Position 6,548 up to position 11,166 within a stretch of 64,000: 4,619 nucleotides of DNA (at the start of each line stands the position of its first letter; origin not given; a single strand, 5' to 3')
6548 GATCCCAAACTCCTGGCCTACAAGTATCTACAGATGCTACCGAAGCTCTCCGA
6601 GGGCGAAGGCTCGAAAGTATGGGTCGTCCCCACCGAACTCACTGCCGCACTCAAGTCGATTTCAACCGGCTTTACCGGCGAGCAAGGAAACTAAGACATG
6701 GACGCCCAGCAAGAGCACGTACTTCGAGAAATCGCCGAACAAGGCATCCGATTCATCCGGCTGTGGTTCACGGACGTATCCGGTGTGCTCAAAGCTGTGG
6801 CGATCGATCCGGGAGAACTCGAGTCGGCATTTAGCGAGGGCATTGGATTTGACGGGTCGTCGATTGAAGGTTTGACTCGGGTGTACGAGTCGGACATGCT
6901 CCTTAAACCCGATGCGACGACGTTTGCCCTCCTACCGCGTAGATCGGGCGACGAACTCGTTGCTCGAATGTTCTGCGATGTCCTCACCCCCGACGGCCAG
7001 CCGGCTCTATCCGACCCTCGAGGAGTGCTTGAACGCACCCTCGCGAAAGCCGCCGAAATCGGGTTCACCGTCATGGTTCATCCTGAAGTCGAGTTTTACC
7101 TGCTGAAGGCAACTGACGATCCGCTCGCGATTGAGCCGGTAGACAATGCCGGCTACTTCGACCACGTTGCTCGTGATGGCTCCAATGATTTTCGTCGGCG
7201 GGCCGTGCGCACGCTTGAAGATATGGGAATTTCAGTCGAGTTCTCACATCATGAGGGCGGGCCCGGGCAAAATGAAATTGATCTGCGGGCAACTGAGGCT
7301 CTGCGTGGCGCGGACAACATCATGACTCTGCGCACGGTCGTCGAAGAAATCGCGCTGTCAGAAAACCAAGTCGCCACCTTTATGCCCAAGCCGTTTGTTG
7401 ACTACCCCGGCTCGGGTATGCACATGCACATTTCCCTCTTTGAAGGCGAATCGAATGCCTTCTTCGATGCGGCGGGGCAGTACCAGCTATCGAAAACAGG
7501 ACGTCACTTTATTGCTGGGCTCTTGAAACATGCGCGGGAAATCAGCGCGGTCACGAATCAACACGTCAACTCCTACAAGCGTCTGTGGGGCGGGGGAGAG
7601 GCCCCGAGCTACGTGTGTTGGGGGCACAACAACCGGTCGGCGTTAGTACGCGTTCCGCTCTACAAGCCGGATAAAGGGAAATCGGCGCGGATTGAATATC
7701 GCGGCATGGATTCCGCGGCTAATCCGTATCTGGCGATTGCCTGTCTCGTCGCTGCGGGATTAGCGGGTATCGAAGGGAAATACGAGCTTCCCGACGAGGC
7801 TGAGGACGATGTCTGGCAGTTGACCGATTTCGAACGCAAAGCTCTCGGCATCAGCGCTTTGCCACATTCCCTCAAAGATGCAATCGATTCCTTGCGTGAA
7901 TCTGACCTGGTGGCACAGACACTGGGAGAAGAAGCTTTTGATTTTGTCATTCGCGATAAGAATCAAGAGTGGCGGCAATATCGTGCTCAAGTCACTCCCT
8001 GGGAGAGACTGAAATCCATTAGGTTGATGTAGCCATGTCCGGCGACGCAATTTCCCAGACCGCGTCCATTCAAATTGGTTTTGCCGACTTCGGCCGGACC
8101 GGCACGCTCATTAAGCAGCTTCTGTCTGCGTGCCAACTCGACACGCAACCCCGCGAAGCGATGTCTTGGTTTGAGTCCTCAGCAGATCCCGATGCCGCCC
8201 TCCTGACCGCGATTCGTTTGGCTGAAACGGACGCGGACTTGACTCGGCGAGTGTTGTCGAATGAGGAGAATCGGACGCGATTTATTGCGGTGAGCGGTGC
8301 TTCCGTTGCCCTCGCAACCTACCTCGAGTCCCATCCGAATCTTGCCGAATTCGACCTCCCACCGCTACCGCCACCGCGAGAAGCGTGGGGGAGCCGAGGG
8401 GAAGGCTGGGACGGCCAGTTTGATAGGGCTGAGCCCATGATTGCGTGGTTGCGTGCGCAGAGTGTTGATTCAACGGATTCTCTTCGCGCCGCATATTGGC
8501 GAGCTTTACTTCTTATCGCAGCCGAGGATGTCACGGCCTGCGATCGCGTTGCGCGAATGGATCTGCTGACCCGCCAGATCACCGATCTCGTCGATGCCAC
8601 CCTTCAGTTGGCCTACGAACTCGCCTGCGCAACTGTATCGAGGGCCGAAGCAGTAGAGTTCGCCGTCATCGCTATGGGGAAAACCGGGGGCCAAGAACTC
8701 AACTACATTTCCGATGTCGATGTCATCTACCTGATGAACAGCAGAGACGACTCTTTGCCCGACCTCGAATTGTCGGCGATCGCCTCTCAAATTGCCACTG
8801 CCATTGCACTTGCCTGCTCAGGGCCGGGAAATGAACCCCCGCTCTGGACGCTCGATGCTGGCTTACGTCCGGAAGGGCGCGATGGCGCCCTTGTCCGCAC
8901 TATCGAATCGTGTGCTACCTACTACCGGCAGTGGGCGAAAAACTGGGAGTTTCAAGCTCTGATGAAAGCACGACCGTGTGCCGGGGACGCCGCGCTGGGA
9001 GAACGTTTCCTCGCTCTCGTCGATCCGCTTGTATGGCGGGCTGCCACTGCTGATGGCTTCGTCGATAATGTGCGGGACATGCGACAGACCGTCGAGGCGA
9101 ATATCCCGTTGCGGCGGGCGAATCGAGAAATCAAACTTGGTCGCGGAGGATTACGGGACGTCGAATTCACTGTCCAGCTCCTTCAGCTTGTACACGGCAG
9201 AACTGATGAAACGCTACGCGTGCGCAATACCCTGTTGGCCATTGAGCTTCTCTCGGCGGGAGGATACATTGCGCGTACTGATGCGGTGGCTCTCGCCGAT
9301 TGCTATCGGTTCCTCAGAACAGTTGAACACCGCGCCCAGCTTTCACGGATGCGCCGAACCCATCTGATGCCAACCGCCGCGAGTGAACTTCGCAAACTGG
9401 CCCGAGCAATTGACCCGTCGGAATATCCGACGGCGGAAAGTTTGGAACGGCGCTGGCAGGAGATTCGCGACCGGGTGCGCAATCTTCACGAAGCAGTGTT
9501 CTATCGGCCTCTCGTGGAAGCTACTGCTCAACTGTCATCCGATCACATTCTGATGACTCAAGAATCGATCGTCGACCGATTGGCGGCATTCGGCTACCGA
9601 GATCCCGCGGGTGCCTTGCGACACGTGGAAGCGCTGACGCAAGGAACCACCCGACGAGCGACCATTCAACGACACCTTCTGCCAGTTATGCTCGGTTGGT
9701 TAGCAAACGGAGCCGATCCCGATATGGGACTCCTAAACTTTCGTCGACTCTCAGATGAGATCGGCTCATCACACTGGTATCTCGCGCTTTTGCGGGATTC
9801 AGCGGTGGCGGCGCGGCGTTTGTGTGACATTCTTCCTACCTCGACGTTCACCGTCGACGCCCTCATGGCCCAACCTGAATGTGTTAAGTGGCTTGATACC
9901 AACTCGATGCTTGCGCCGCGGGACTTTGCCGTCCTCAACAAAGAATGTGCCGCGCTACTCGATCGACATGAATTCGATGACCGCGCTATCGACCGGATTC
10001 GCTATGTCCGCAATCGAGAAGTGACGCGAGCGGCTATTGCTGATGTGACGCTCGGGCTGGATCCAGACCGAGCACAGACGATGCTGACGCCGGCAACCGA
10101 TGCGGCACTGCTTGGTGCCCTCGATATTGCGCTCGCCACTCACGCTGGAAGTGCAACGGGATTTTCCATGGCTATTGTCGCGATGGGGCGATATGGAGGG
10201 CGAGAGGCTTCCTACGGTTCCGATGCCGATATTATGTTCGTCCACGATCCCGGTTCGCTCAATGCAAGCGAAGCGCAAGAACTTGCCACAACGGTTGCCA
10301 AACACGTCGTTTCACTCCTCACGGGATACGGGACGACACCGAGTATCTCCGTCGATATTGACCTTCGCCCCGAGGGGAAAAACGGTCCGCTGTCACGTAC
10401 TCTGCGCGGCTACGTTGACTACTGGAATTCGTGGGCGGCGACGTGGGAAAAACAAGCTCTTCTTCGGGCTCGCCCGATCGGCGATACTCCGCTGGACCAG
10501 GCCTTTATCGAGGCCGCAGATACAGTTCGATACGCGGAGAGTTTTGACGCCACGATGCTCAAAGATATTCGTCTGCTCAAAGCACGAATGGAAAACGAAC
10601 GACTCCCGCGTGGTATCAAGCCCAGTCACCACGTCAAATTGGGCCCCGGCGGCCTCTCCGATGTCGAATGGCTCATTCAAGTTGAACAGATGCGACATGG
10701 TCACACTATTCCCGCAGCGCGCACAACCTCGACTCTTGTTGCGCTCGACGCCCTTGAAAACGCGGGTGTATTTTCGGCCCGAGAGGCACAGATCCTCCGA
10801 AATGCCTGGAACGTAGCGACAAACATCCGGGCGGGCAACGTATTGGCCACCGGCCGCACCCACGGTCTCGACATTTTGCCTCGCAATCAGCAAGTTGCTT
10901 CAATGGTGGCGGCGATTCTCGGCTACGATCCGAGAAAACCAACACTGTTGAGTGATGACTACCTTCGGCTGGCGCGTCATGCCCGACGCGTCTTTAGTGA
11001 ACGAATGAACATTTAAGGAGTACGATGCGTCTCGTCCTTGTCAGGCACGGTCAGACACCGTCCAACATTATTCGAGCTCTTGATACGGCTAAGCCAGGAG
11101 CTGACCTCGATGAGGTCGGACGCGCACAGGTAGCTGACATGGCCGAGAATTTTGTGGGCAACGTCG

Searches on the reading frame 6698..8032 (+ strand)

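Call 97: search_protein_families(library=pfam, proteins=[window:6698-8032:+], max_evalue=0.00001)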
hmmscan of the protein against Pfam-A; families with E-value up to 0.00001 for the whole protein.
window:6698-8032:+ (444 aa): 2 families
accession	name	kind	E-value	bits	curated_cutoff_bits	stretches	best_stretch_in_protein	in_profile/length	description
PF00120.29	Gln-synt_C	-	2.3e-118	395.6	24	1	106-437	3-341/344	Glutamine synthetase, catalytic domain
PF03951.24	Gln-synt_N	-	3e-27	94.5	33.4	1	17-98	2-82/82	Glutamine synthetase, beta-Grasp domain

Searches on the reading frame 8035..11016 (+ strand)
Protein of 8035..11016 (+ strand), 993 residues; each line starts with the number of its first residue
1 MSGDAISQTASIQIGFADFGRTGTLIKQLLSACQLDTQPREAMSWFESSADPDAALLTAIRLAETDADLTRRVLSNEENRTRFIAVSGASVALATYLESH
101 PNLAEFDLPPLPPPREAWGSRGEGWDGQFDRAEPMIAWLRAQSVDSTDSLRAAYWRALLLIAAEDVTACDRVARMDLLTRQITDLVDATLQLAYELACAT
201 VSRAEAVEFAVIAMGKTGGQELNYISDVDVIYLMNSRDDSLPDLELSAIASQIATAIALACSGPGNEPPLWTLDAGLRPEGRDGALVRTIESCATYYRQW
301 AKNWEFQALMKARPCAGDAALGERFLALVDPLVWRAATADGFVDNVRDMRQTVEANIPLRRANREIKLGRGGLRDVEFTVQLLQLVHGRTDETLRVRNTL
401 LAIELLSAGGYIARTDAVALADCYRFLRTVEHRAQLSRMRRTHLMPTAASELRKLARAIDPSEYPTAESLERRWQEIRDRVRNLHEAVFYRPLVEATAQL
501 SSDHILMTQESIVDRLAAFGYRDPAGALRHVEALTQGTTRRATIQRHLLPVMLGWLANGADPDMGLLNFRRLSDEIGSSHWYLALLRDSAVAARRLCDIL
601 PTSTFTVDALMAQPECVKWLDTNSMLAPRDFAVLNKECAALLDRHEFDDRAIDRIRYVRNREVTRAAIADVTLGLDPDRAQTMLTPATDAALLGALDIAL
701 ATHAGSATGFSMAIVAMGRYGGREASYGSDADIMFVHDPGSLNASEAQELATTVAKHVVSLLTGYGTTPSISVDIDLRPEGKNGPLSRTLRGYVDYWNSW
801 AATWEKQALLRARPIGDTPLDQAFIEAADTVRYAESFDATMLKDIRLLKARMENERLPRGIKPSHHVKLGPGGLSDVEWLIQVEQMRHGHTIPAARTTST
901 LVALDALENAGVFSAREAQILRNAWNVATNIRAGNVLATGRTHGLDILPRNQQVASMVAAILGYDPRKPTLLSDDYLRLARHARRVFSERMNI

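Call 97: search_protein_families(library=pfam, proteins=[window:8035-11016:+], max_evalue=0.00001)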
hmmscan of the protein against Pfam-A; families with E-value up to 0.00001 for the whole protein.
window:8035-11016:+ (993 aa): 3 families
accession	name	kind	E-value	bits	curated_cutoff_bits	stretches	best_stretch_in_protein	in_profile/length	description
PF03710.21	GlnE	-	1.5e-76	257.6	24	2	595-819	3-243/252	Glutamate-ammonia ligase adenylyltransferase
PF08335.16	GlnD_UR_UTase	-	2.9e-38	131.5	21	2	348-489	2-141/141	GlnD PII-uridylyltransferase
PF03445.19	DUF294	-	2.6e-09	37.5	21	0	665-768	5-104/138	Putative nucleotidyltransferase DUF294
